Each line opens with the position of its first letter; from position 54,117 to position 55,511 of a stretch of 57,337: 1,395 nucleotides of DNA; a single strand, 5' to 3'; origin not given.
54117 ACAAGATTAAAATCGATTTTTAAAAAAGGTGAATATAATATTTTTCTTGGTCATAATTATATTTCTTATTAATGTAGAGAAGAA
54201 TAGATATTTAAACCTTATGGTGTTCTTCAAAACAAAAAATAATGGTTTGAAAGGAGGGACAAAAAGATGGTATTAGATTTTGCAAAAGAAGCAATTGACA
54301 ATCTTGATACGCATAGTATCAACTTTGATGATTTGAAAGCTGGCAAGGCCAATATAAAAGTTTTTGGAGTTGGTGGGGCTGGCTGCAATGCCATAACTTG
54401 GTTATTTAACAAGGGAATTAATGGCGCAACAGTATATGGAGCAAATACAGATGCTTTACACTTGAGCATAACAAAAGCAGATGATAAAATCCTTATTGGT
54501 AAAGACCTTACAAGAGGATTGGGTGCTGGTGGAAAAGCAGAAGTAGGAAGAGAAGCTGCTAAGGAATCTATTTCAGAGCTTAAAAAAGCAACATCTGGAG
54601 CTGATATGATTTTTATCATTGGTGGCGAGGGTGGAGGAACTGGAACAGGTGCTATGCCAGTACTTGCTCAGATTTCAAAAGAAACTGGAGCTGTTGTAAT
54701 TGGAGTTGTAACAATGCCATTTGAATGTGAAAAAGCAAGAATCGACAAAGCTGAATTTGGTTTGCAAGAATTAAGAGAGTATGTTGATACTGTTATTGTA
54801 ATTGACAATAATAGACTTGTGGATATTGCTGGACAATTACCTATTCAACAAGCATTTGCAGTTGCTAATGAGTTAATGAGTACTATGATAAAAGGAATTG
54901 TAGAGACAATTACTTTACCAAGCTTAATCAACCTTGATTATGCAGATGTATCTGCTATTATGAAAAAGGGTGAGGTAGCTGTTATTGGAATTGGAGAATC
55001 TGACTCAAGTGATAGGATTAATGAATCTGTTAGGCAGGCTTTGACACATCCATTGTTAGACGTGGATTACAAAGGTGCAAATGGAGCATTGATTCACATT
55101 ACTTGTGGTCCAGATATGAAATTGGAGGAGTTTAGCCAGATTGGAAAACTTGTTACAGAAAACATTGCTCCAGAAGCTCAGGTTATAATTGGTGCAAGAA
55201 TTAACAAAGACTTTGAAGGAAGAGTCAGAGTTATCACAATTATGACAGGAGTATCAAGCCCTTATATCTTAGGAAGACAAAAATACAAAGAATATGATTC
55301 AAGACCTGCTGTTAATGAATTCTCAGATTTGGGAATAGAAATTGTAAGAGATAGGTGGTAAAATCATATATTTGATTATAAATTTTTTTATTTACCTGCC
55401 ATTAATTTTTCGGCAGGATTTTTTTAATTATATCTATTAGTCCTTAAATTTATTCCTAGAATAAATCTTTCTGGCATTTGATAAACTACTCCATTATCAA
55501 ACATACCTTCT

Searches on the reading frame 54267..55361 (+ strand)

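Call 70: search_protein_families(library=pfam, proteins=[window:54267-55361:+], max_evalue=0.0001)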
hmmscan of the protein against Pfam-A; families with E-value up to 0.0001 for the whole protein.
window:54267-55361:+ (364 aa): 2 families
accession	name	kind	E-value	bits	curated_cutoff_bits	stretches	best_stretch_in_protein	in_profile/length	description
PF00091.31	Tubulin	-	7.6e-44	150.7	33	1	29-188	1-189/190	Tubulin/FtsZ family, GTPase domain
PF12327.13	FtsZ_C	-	2e-32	111.8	27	1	237-329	2-94/95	FtsZ family, C-terminal domain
